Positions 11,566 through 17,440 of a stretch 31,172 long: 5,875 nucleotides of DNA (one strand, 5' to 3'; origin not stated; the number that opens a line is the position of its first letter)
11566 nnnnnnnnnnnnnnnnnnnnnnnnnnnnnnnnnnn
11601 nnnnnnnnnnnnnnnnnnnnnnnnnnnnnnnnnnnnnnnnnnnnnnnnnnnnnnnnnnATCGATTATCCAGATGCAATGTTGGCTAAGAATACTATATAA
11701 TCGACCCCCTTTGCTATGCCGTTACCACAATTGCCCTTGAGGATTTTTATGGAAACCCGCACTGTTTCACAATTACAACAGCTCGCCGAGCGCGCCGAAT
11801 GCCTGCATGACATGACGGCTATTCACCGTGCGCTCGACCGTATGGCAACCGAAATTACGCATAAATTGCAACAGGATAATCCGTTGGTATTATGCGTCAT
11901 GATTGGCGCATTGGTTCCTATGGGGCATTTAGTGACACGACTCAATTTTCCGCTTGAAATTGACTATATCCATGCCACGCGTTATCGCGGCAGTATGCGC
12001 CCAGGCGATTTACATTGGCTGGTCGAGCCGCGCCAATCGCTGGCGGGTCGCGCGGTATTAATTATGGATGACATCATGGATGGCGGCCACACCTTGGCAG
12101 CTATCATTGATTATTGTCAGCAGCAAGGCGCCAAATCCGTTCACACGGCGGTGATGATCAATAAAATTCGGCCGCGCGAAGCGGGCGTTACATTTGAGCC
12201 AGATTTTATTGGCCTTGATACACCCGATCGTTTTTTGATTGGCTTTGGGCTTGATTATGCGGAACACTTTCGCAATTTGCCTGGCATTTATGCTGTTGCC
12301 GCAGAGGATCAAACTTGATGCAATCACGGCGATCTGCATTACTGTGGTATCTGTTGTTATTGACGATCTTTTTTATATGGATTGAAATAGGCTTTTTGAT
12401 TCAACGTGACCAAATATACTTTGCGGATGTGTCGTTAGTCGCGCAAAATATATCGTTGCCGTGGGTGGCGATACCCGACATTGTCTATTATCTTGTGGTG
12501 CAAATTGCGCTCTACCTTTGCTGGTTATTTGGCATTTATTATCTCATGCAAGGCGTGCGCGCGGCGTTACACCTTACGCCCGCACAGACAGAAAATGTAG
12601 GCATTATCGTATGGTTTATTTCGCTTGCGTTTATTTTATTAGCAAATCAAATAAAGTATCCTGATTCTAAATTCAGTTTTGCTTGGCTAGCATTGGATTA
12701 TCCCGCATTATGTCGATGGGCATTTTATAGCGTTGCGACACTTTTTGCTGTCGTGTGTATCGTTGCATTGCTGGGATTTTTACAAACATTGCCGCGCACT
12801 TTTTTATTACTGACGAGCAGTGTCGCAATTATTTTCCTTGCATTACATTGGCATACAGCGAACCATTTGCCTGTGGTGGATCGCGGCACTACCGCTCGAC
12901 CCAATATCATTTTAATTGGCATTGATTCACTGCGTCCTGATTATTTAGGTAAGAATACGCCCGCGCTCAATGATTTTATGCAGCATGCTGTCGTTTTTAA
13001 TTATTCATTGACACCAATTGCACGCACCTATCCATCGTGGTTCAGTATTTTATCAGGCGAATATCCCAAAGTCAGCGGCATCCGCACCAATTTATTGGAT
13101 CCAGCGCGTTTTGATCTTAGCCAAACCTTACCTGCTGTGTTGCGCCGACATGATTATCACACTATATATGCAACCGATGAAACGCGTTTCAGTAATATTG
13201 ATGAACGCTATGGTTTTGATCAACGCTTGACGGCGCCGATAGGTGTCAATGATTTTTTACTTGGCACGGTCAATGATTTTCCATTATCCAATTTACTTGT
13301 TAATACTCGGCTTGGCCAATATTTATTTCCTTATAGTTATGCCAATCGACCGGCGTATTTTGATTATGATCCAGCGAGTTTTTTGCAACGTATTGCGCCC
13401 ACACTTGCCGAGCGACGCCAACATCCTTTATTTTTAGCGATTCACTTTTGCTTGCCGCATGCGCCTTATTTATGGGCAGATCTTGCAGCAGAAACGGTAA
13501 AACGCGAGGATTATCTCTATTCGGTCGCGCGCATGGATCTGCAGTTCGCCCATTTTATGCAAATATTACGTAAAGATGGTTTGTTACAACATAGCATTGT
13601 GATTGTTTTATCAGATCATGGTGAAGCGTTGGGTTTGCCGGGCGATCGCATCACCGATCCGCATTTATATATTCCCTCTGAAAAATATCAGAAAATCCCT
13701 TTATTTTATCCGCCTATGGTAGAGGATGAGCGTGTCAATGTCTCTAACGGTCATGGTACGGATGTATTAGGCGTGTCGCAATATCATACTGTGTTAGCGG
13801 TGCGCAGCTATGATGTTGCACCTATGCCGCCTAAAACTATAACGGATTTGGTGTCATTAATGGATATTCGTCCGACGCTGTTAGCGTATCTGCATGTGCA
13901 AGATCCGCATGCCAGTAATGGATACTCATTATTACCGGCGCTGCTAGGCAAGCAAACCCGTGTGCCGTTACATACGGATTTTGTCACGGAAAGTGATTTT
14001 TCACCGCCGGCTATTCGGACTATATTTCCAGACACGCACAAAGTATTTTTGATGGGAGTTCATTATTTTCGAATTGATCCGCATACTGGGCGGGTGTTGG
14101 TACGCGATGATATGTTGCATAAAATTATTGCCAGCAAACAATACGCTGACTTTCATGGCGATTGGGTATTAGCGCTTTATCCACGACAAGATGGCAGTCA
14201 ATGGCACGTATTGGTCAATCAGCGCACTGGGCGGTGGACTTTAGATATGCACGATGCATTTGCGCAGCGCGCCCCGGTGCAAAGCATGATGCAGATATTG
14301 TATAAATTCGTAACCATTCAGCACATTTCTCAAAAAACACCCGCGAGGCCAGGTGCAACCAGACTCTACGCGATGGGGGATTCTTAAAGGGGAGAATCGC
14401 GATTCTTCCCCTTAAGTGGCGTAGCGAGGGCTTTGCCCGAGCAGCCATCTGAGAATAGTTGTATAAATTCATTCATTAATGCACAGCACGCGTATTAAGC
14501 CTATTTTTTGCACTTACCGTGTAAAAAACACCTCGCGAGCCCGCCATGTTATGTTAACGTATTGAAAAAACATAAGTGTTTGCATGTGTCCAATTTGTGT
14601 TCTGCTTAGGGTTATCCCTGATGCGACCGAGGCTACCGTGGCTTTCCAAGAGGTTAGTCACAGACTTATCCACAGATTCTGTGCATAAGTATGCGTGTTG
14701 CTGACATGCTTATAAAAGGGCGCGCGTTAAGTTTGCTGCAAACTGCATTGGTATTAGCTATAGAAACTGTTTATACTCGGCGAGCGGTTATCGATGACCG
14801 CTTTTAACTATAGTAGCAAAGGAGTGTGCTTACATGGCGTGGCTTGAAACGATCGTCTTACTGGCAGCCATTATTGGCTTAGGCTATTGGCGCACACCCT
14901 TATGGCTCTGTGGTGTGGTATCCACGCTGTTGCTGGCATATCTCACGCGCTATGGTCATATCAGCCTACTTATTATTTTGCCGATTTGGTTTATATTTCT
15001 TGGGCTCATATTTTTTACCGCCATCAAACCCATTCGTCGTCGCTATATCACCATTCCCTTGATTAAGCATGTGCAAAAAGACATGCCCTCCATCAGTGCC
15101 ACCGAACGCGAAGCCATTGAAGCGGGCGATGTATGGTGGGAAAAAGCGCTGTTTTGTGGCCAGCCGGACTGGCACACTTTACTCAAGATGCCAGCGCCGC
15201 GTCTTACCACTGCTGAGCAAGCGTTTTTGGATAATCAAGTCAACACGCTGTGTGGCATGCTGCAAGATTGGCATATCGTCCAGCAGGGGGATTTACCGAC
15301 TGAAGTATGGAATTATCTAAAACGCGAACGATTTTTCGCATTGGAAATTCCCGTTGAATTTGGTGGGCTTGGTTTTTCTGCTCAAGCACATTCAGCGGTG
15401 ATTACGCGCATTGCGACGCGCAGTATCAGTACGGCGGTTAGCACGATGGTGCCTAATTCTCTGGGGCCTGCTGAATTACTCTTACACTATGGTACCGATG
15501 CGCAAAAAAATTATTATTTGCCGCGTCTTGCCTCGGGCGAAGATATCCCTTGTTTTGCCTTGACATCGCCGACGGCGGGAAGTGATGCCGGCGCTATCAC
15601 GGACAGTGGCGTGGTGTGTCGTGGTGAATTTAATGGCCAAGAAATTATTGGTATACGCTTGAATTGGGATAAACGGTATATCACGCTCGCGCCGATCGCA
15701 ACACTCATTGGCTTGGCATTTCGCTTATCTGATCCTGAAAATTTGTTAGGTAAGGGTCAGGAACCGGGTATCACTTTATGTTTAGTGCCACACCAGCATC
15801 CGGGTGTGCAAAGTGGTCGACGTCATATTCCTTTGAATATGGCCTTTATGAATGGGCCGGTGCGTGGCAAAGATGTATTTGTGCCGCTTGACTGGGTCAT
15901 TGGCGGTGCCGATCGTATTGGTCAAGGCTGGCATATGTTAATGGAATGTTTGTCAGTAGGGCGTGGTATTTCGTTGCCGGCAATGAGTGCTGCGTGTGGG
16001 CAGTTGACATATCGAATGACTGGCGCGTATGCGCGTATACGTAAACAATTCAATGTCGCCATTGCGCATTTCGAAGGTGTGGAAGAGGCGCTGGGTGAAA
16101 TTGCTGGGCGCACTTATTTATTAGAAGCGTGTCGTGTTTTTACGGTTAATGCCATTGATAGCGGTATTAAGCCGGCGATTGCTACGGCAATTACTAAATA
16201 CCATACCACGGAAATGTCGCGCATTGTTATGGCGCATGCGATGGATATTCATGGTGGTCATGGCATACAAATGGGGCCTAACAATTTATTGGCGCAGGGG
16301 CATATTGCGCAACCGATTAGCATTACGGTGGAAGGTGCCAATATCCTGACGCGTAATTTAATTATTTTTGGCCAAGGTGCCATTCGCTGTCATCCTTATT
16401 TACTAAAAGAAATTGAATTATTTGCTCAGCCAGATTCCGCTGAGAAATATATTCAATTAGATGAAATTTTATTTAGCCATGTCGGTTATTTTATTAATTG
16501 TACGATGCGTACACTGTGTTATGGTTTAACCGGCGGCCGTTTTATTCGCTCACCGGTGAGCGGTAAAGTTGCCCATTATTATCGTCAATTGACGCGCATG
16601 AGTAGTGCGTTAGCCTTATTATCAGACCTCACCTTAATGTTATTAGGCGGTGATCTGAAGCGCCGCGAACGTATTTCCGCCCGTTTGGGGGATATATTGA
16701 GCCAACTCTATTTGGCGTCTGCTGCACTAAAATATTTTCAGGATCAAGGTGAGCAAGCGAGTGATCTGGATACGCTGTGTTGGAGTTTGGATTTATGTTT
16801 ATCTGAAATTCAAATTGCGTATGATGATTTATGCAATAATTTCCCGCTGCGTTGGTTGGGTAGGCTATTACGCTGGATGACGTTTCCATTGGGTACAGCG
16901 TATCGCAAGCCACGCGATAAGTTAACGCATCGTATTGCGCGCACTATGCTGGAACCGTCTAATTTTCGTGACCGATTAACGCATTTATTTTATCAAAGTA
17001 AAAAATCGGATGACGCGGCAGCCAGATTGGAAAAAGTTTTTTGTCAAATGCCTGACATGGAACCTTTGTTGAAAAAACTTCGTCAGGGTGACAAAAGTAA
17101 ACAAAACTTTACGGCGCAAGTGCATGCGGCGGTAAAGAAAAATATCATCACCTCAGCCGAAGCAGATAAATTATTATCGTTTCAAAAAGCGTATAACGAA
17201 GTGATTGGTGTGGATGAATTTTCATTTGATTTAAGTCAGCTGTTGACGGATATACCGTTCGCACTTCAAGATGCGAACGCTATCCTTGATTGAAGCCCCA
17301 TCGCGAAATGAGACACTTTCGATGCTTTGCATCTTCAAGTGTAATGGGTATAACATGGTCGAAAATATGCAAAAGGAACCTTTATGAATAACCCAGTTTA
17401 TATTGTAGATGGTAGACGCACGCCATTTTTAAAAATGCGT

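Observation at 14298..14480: A repeat insertion appears to have rewritten the protein's C-terminus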

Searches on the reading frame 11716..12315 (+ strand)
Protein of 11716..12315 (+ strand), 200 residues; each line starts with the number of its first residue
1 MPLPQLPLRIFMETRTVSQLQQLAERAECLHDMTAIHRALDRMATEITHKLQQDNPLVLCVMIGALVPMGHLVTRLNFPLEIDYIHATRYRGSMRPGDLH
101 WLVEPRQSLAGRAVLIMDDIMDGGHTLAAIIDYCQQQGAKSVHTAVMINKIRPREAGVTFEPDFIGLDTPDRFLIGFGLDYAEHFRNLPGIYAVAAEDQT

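Call 13: search_protein_families(library=pfam, proteins=[window:11716-12315:+])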
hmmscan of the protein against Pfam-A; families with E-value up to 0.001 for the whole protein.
window:11716-12315:+ (200 aa): 1 family
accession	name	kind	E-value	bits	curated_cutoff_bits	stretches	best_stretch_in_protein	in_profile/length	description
PF00156.33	Pribosyltran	-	2.2e-18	66.5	26.3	1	30-156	5-132/158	Phosphoribosyl transferase domain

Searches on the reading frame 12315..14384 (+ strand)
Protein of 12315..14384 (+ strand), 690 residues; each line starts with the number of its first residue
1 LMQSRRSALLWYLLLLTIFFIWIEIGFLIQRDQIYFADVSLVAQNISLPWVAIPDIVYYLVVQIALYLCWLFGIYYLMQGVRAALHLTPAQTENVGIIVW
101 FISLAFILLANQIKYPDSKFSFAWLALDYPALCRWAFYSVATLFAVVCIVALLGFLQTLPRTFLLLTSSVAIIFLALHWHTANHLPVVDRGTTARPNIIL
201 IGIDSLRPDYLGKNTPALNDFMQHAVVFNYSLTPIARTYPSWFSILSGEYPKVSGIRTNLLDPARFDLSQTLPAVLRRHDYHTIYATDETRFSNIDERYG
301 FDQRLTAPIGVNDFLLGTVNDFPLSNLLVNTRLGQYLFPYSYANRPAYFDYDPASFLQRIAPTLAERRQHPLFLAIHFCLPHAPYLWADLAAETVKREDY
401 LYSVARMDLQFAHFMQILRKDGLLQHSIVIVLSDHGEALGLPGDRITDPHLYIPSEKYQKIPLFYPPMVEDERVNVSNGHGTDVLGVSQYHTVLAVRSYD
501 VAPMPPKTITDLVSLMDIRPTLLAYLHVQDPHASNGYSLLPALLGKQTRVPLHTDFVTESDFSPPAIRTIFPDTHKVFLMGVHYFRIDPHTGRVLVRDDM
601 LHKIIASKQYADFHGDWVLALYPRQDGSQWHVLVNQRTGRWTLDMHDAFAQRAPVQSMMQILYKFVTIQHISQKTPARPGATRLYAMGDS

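Call 12: find_homologous_proteins(query=window:12315-14384:+, max_evalue=1e-50)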
Query window:12315-14384:+ (690 aa): 1080 proteins with E <= 1e-50 among 8000 candidates; the best 120 are listed.
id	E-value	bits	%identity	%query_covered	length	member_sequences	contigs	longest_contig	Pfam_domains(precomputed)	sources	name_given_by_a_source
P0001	7.3e-206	704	49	96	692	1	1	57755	PF02995.23,PF01663.28,PF00884.29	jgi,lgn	-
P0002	1.1e-203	697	49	96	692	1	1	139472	PF02995.23,PF01663.28,PF00884.29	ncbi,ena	-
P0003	2.5e-200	686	49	97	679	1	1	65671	PF02995.23,PF01663.28,PF00884.29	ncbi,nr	ncbi:MAG: sulfatase-like hydrolase/transferase [Gammaproteobacteria bacterium]|nr:sulfatase-like hyd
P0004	5.1e-200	685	46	94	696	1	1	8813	PF02995.23,PF01663.28,PF00884.29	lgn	-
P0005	1.2e-199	683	49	98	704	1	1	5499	PF02995.23,PF01663.28,PF00884.29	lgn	-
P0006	1.3e-199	683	48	96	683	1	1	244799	PF02995.23,PF01663.28,PF00884.29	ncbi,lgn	-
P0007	1.8e-198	680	46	96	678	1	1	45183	PF02995.23,PF01663.28,PF00884.29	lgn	-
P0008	1.8e-197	676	47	95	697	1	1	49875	PF02995.23,PF01663.28,PF00884.29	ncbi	-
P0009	1.6e-196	673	49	96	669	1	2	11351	PF02995.23,PF01663.28,PF00884.29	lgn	-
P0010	8.8e-196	671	47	97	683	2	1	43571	PF02995.23,PF01663.28,PF00884.29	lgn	-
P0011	1.5e-195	670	46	96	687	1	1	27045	PF02995.23,PF01663.28,PF00884.29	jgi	-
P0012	3.6e-195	669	47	93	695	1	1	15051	PF02995.23,PF01663.28,PF00884.29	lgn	-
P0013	3.8e-195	669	47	98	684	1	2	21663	PF02995.23,PF01663.28,PF00884.29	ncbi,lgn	ncbi:MAG: sulfatase-like hydrolase/transferase [Gammaproteobacteria bacterium]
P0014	3.9e-195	669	48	96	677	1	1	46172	PF02995.23,PF01663.28,PF00884.29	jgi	-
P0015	6.4e-195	668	47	96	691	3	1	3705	PF02995.23,PF01663.28,PF00884.29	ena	-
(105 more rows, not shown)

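Call 13: search_protein_families(library=pfam, proteins=[window:12315-14384:+])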
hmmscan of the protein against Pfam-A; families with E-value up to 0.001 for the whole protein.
window:12315-14384:+ (690 aa): 3 families
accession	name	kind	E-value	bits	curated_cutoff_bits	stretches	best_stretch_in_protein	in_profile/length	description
PF00884.28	Sulfatase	-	1e-22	81.3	25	1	196-527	1-300/301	Sulfatase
PF01663.27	Phosphodiest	-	1e-13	52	23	1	199-259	2-65/342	Type I phosphodiesterase / nucleotide pyrophosphatase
PF02995.22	DUF229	-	4.2e-10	39.4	25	1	398-438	304-344/496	Protein of unknown function (DUF229)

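Call 54: predict_structure(alignment_id=A2)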
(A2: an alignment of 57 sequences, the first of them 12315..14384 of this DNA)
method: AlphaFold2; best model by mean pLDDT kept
length: 690 residues; sequences in the alignment: 57
mean_pLDDT: 84.8   pTM: 0.86
mean pLDDT of the five models: 84.8, 82.4, 82.4, 80.9, 79.5
residues with pLDDT >= 90: 339; 70-90: 263; 50-70: 56; < 50: 32
segments of 3 or more residues with pLDDT < 50: 1-3, 383-385, 388-392, 670-690
pLDDT, mean of each block of 10 residues (from residue 1): 67 96 87 71 66 92 95 96 94 97 94 80 69 92 95 87 75 79 73 97 91 93 96 91 94 85 83 96 93 81 89 78 88 90 79 90 93 95 52 66 91 97 97 85 88 88 63 75 86 95 95 95 95 88 94 85 83 70 75 83 90 93 89 94 94 94 76 37 31
secondary structure, 60 per line:
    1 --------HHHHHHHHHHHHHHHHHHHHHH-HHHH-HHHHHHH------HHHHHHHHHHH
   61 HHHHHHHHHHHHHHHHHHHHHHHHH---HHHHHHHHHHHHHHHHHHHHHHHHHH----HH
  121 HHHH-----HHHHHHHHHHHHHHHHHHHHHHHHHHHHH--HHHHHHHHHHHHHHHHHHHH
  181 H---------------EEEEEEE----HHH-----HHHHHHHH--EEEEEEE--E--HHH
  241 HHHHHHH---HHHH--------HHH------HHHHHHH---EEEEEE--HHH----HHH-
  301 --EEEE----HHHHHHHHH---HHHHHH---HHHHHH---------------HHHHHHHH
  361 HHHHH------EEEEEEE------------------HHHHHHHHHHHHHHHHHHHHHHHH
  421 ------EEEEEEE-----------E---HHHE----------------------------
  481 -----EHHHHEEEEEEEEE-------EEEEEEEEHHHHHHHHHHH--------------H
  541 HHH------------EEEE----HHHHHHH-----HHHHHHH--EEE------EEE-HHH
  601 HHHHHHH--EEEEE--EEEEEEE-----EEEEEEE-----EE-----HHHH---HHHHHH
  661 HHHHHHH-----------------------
elements in order (helices of 4 or more, strands of 3 or more residues): H9-30 H32-35 H37-43 H50-85 H89-114 H119-124 H130-158 H161-181 E197-203 H216-223 E226-232 H238-247 H251-254 H272-278 E282-287 E303-306 H311-319 H323-328 H332-337 H353-365 E372-378 H397-420 E427-433 H487-490 E491-499 E507-514 H515-525 H540-543 E556-559 H564-570 H576-582 E585-587 E594-596 H598-607 E610-614 E617-623 E629-635 H648-651 H655-667

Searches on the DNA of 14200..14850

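Call 49: search_rna_families(source=window, start=14200, end=14850, threshold=evalue, max_evalue=1)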
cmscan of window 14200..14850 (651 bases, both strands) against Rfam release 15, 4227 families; matches with E-value up to 1: 0.
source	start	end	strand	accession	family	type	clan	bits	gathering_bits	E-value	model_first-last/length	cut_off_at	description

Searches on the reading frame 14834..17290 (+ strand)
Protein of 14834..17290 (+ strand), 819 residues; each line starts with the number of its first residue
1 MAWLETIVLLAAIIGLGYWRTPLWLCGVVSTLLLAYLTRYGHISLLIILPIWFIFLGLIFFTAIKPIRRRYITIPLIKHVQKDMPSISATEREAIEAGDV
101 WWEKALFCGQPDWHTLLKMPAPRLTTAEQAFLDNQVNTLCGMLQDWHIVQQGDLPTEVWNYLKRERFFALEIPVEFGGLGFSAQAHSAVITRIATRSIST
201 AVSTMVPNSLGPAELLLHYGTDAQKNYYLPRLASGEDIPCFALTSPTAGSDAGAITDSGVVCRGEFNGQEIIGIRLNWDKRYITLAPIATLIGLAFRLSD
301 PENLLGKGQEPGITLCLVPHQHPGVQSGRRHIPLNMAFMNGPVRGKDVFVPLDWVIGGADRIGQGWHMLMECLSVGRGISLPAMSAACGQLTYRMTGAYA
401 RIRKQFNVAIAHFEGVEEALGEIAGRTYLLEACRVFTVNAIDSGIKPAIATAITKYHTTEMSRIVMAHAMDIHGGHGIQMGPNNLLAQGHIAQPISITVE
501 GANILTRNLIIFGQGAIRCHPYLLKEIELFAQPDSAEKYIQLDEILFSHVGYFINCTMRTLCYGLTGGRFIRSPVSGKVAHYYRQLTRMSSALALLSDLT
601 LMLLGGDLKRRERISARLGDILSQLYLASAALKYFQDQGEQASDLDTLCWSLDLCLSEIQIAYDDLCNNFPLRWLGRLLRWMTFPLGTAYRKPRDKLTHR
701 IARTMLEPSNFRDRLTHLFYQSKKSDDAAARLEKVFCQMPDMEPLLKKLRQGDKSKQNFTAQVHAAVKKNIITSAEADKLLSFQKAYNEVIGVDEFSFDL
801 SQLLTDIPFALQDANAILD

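Call 13: search_protein_families(library=pfam, proteins=[window:14834-17290:+])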
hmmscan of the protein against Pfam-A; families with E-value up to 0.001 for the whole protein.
window:14834-17290:+ (819 aa): 4 families
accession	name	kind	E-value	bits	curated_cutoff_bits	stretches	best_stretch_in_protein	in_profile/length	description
PF09317.16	ACDH_C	-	9.5e-103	344.2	25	1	517-796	1-284/284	Acyl-CoA dehydrogenase, C-terminal, bacterial type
PF02771.21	Acyl-CoA_dh_N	-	1.2e-17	64.7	22.9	1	143-236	23-113/113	Acyl-CoA dehydrogenase, N-terminal domain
PF00441.29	Acyl-CoA_dh_1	-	3.8e-16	60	22.4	1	363-502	1-137/150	Acyl-CoA dehydrogenase, C-terminal domain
PF02770.24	Acyl-CoA_dh_M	-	2.3e-10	40.9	33.3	1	240-337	1-85/97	Acyl-CoA dehydrogenase, middle domain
